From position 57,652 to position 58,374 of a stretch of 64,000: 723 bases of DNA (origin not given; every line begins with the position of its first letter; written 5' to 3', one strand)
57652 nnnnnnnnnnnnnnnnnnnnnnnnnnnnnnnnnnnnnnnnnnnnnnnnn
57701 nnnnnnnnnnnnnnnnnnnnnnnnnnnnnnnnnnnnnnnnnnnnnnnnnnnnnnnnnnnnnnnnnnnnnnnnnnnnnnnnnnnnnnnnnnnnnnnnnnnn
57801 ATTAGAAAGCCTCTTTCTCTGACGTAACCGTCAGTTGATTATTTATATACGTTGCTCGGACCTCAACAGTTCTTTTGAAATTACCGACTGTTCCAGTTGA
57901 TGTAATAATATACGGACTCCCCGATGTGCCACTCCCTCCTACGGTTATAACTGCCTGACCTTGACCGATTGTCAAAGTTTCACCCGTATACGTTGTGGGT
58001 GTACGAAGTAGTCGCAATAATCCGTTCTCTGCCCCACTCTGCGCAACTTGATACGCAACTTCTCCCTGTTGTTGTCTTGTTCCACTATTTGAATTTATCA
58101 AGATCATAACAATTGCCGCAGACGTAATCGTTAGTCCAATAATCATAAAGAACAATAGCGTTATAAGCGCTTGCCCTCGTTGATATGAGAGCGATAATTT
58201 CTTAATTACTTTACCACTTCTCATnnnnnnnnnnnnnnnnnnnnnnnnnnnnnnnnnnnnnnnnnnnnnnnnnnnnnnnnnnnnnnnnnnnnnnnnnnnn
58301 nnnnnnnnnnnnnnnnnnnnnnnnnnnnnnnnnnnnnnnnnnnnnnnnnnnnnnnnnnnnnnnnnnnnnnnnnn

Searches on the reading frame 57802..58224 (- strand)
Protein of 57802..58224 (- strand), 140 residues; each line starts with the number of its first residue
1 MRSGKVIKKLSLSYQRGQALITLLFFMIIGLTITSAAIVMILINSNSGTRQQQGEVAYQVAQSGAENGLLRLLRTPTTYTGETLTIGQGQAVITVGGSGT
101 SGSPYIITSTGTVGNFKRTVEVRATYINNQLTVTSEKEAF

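Call 3: search_protein_families(library=pfam, proteins=[window:57802-58224:-], max_evalue=0.1)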
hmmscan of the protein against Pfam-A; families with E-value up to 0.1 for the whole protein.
window:57802-58224:- (140 aa): 0 families

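Call 4: search_protein_families(library=ncbifam, proteins=[window:57802-58224:-], max_evalue=0.1)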
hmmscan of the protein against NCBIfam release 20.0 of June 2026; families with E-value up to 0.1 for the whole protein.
window:57802-58224:- (140 aa): 1 family
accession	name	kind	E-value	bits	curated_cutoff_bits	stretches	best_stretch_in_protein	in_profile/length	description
NF037980.1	T2SS_GspK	equivalog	0.031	13.8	130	1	15-89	1-75/307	type II secretion system minor pseudopilin GspK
